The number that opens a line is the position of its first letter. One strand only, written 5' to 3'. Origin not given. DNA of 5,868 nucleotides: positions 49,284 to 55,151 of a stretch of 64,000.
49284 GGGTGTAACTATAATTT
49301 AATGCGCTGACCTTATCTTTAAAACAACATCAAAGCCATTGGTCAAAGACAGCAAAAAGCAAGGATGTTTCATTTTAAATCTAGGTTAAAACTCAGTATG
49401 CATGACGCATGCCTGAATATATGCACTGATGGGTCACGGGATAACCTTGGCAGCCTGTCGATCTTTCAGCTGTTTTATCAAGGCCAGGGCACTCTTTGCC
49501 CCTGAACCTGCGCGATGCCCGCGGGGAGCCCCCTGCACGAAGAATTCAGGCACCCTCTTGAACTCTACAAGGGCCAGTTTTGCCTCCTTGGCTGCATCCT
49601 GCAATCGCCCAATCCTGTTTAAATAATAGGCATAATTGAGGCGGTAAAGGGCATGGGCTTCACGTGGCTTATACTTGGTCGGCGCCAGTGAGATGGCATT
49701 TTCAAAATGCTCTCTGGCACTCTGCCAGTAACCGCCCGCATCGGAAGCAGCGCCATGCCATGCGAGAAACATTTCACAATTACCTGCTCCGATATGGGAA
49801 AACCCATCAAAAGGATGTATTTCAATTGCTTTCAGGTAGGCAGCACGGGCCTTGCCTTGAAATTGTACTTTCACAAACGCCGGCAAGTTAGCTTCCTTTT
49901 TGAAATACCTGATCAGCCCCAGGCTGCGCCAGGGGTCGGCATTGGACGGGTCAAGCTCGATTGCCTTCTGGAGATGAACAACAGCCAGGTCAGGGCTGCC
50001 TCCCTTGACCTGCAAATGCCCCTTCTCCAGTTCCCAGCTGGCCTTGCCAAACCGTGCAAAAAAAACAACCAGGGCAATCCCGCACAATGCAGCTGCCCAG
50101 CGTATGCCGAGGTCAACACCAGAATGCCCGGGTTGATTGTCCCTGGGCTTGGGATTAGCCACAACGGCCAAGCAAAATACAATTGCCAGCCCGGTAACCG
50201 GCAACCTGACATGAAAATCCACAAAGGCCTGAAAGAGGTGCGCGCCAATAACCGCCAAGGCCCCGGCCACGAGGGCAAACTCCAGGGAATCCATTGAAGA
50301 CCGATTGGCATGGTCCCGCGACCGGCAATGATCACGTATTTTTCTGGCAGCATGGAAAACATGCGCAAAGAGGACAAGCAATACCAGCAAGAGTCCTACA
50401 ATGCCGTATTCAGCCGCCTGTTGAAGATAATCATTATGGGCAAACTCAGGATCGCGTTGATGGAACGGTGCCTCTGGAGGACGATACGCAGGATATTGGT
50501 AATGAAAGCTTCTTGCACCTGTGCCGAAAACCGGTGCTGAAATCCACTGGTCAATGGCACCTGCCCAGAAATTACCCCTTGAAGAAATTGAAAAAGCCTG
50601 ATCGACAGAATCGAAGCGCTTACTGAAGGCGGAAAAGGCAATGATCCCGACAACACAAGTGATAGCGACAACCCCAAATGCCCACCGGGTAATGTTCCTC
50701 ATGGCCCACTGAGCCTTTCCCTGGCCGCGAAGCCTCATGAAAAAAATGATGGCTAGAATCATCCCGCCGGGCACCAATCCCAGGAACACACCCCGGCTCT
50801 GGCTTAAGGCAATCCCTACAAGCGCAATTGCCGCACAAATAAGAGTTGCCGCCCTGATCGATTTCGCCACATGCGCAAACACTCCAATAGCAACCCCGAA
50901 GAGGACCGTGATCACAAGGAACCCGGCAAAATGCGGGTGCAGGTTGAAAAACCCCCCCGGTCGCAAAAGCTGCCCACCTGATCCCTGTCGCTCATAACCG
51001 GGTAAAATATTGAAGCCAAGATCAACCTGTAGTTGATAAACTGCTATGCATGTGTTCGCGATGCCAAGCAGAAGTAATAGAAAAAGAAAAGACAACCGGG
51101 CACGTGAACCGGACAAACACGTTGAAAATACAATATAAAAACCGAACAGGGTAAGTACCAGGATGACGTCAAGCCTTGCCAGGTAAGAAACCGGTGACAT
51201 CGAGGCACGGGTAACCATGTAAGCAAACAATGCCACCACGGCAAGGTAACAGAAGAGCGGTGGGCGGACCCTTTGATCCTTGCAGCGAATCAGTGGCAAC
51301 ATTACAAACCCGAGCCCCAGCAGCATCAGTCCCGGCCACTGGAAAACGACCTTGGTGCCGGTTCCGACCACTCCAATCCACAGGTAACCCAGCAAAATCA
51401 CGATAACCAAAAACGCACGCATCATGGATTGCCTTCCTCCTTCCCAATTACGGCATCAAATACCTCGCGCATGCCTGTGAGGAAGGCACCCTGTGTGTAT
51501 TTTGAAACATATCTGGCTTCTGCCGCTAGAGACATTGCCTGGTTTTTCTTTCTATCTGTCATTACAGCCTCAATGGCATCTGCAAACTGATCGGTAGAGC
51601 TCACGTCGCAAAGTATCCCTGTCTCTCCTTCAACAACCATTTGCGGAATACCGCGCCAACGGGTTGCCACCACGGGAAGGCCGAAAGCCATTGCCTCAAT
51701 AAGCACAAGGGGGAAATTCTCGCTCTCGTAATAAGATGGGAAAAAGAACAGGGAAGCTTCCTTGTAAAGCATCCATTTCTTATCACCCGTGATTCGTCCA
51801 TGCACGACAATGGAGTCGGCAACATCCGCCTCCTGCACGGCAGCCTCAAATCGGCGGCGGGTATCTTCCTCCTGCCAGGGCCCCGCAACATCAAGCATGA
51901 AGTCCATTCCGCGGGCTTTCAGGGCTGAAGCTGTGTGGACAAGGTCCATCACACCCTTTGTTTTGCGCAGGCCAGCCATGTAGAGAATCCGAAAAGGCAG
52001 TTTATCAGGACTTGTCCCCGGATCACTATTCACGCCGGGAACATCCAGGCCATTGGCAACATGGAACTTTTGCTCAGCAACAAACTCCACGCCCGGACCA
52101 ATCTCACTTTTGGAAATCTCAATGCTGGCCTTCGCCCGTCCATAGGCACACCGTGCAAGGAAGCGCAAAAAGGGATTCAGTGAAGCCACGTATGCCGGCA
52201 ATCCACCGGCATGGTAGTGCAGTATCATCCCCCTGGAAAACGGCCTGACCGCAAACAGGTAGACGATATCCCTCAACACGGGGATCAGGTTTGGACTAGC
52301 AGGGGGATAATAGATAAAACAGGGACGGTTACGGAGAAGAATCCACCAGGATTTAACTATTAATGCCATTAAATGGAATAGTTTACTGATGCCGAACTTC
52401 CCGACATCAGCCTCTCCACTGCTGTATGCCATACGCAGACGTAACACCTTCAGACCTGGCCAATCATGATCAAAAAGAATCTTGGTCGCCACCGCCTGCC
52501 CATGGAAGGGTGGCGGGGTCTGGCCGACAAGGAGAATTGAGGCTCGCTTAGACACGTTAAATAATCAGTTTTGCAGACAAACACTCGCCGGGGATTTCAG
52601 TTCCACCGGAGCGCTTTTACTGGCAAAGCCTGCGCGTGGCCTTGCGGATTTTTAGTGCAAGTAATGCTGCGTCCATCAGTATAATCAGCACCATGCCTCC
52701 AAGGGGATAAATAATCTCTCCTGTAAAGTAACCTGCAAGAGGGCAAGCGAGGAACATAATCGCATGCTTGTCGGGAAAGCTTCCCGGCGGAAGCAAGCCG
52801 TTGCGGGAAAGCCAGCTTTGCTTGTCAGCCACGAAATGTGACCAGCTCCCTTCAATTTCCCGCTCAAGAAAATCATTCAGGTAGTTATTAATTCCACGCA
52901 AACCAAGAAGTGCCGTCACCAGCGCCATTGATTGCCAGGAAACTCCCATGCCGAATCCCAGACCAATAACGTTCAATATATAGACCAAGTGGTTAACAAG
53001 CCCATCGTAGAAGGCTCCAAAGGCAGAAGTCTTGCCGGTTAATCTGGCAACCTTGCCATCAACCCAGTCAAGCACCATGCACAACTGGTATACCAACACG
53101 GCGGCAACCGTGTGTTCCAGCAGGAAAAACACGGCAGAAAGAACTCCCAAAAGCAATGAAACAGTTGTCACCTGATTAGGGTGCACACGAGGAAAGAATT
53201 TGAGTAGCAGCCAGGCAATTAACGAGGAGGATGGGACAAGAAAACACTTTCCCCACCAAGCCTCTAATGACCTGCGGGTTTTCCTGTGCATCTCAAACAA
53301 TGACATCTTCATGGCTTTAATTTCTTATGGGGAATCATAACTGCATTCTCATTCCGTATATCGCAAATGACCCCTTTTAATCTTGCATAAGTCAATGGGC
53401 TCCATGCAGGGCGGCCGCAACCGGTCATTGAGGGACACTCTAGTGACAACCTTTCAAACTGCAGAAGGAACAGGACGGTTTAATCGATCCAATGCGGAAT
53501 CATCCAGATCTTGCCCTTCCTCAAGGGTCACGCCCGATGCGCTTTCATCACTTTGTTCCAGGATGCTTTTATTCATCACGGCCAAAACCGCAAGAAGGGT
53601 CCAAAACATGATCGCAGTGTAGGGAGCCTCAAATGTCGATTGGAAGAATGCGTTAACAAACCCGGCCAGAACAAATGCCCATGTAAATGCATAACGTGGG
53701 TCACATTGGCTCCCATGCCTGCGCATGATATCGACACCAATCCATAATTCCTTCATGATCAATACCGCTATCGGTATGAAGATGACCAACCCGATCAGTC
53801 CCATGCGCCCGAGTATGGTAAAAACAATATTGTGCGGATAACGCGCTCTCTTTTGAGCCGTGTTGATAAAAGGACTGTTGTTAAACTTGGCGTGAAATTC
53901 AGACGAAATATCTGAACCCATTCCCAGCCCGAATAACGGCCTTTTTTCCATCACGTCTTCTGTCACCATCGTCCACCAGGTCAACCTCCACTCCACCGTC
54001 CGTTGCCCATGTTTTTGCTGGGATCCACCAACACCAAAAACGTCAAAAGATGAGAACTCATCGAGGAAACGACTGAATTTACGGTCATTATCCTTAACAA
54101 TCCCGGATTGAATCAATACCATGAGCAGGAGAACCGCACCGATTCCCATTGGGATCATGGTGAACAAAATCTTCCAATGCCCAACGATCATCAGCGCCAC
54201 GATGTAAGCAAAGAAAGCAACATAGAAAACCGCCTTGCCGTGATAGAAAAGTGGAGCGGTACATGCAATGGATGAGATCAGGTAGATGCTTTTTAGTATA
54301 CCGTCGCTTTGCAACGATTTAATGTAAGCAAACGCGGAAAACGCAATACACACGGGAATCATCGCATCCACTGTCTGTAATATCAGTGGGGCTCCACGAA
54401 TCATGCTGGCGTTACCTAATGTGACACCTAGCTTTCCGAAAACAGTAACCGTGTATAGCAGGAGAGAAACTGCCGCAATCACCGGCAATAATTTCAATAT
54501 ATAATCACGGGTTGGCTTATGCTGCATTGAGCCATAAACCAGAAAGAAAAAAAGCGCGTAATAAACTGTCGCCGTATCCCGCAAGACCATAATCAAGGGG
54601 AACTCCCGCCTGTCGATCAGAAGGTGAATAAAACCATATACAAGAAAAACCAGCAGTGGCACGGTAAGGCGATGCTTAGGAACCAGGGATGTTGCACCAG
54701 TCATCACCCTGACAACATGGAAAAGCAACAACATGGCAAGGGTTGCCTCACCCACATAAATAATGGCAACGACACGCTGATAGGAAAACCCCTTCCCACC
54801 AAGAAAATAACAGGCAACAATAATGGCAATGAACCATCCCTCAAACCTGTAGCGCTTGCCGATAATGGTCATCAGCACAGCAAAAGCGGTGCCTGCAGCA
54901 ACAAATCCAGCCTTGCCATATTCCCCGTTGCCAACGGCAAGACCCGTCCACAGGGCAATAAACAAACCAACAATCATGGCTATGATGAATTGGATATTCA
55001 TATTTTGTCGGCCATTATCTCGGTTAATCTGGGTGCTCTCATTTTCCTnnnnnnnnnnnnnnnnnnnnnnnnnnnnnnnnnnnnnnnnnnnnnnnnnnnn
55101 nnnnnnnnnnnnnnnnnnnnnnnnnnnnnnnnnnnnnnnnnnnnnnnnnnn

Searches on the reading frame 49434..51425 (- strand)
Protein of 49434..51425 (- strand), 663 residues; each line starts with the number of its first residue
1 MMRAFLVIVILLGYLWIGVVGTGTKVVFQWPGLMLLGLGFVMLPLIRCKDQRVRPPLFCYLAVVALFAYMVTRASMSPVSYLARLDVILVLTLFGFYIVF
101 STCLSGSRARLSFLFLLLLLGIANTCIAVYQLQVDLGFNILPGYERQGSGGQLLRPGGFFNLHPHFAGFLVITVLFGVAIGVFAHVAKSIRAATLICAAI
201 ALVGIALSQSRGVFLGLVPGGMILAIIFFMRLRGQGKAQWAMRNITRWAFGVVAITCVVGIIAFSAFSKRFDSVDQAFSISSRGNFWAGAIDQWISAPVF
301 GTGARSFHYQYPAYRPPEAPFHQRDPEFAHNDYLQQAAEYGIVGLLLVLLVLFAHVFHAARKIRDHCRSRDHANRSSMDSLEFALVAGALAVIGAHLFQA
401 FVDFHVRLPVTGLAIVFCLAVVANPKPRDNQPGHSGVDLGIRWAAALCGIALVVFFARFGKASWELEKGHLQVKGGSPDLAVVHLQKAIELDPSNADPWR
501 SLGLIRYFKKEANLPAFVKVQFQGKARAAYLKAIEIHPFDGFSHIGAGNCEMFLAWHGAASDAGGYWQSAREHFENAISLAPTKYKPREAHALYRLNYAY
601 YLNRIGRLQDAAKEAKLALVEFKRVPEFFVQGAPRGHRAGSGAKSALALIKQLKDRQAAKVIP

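Call 6: search_protein_families(library=pfam, proteins=[window:49434-51425:-], max_evalue=0.001)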
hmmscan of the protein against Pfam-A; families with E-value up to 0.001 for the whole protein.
window:49434-51425:- (663 aa): 8 families
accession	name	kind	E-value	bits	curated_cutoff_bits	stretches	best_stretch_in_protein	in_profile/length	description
PF04932.20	Wzy_C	-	1e-21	77.7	31.7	1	197-349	2-149/149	O-Antigen ligase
PF13414.12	TPR_11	-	6.8e-09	35.7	26.8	1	470-507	2-39/42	TPR repeat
PF00515.34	TPR_1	-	1.6e-07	31.3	27.8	0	468-495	7-34/34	Tetratricopeptide repeat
PF13428.12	TPR_14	-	2.9e-06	27.9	23.5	0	471-503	10-42/44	Tetratricopeptide repeat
PF07719.23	TPR_2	-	3e-06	27.4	27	0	563-583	13-33/34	Tetratricopeptide repeat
PF13431.12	TPR_17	-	4.5e-06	26.9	24.4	0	485-505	2-22/34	Tetratricopeptide repeat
PF13432.12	TPR_16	-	7.5e-06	26.7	32.7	0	567-619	13-58/65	Tetratricopeptide repeat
PF13181.12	TPR_8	-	0.00021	21.7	25.7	0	468-495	7-34/34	Tetratricopeptide repeat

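Call 35: search_protein_families(library=ncbifam, proteins=[window:49434-51425:-], max_evalue=0.00001)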
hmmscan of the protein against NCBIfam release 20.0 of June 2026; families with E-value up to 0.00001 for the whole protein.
window:49434-51425:- (663 aa): 1 family
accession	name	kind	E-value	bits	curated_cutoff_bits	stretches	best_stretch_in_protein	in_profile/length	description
TIGR00947.1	2A73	equivalog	4.2e-16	59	366.4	1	34-421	45-418/425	IctB family putative bicarbonate transporter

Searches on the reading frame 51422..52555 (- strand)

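Call 6: search_protein_families(library=pfam, proteins=[window:51422-52555:-], max_evalue=0.001)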
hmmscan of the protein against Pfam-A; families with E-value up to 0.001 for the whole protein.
window:51422-52555:- (377 aa): 4 families
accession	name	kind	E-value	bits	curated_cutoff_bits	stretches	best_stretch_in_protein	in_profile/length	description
PF00534.26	Glycos_transf_1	-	2.4e-34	118.8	26.4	1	187-346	15-170/172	Glycosyl transferases group 1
PF13692.12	Glyco_trans_1_4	-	9.6e-29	100.9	27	1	188-334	2-142/142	Glycosyl transferases group 1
PF13524.12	Glyco_trans_1_2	-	2.1e-08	34.7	25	1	217-354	13-134/144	Glycosyl transferase-like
PF20706.3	GT4-conflict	-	6e-07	29.2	26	1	173-343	179-368/385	Family 4 Glycosyltransferase in conflict systems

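Call 35: search_protein_families(library=ncbifam, proteins=[window:51422-52555:-], max_evalue=0.00001)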
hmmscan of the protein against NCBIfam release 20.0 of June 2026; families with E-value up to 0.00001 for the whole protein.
window:51422-52555:- (377 aa): 25 families
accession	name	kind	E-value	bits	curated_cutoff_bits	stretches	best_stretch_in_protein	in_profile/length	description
NF041876.1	EPS_EpsE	equivalog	3.6e-27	95.6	400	1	177-355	202-382/389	exopolysaccharide biosynthesis GT4 family glycosyltransferase EpsE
NF038295.1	EPS_HpsP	equivalog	3.1e-20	72.5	550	1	189-365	209-383/388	hormogonium polysaccharide biosynthesis glycosyltransferase HpsP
TIGR03999.1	thiol_BshA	equivalog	7.3e-19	67.9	273.7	1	190-367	202-371/375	N-acetyl-alpha-D-glucosaminyl L-malate synthase BshA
TIGR04047.1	MSMEG_0565_glyc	hypoth_equivalog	2.5e-17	63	259.85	1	191-345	197-352/373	MSMEG_0565 family glycosyltransferase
TIGR03449.1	mycothiol_MshA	equivalog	3e-17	62.6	462.5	1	236-368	273-402/406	D-inositol-3-phosphate glycosyltransferase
NF046085.1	XrtY_assoc_Gly1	equivalog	7.4e-16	58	400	1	182-366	204-381/387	XrtY-associated glycosyltransferase XYAG1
TIGR02149.1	glgA_Coryne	subfamily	9.7e-16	57.9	302.4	1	189-366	206-387/391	glycogen synthase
NF038229.1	Glyco4_Geo_Pelo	equivalog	1.8e-14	53.6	400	1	182-363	156-330/338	GPMC system family 4 glycosyltransferase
TIGR04005.1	wcaL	equivalog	2.1e-14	53.2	537.6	1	176-333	212-369/406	colanic acid biosynthesis glycosyltransferase WcaL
TIGR03088.1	stp2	hypoth_equivalog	2.4e-14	53.1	409.05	1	155-368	165-372/374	TIGR03088 family PEP-CTERM/XrtA system glycosyltransferase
NF047684.1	TeichurnBiosyTuaC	equivalog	1.5e-12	47.2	550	1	190-353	222-373/391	teichuronic acid biosynthesis protein TuaC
NF012028.0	PRK15484.1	subfamily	7.7e-12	45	618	1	190-353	196-362/380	lipopolysaccharide N-acetylglucosaminyltransferase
TIGR04157.1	glyco_rSAM_CFB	subfamily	2.2e-11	43.4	400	1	190-365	230-405/406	TIGR04157 family glycosyltransferase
NF007396.0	PRK09922.1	equivalog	2.1e-10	40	385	1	197-353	194-347/361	lipopolysaccharide 1,6-galactosyltransferase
TIGR04063.1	stp3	hypoth_equivalog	2.5e-10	39.8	442.05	1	199-352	225-377/397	TIGR04063 family PEP-CTERM/XrtA system glycosyltransferase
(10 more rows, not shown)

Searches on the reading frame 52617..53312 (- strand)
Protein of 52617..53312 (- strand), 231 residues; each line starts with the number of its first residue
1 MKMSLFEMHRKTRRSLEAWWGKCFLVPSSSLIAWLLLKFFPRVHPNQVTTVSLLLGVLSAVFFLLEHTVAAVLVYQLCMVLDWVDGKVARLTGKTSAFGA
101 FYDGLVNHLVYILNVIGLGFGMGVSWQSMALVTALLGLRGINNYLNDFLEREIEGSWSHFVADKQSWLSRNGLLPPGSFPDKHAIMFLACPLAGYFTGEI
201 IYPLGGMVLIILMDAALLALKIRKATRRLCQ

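Call 6: search_protein_families(library=pfam, proteins=[window:52617-53312:-], max_evalue=0.001)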
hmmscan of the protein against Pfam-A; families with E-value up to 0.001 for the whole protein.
window:52617-53312:- (231 aa): 1 family
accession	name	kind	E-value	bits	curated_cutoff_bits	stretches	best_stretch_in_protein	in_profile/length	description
PF01066.26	CDP-OH_P_transf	-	1.3e-14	55.3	22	1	44-134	3-95/152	CDP-alcohol phosphatidyltransferase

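Call 35: search_protein_families(library=ncbifam, proteins=[window:52617-53312:-], max_evalue=0.00001)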
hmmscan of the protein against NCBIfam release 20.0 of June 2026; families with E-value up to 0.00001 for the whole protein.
window:52617-53312:- (231 aa): 7 families
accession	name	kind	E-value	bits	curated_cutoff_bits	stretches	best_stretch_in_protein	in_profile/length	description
NF040950.1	archin_ph_syn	equivalog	1.3e-15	57.8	180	1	42-137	23-119/191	archaetidylinositol phosphate synthase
NF041135.1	IPPtranDIPPsyn_Thcocales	equivalog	1.3e-15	57.3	580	1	39-129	246-335/419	bifunctional L-myo-inositol-1-phosphate cytidylyltransferase/CDP-L-myo-inositol myo-inositolphosphotransferase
NF045883.1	PIPSynth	equivalog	2.5e-09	37.1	170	1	42-108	22-89/197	phosphatidylinositol phosphate synthase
NF053678.1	ClpnSynClsA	equivalog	5.7e-08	33.1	240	1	45-126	6-88/180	cardiolipin synthase ClsA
TIGR00473.1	pssA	equivalog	5.3e-07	29.9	107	1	50-109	2-61/153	CDP-diacylglycerol--serine O-phosphatidyltransferase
NF052561.1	PIPSynBT1523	equivalog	1.7e-06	28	350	1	43-122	25-114/232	hypothetical protein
TIGR00560.1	pgsA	equivalog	3e-06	27.9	109.1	1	53-129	18-95/183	CDP-diacylglycerol--glycerol-3-phosphate 3-phosphatidyltransferase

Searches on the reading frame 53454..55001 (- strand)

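Call 6: search_protein_families(library=pfam, proteins=[window:53454-55001:-], max_evalue=0.001)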
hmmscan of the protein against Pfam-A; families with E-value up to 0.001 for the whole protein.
window:53454-55001:- (515 aa): 1 family
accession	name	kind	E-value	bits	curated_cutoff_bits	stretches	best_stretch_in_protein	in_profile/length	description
PF04932.20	Wzy_C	-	5.7e-13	49.3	31.7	1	260-409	19-149/149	O-Antigen ligase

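Call 35: search_protein_families(library=ncbifam, proteins=[window:53454-55001:-], max_evalue=0.00001)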
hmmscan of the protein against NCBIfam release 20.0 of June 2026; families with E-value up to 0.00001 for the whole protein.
window:53454-55001:- (515 aa): 0 families
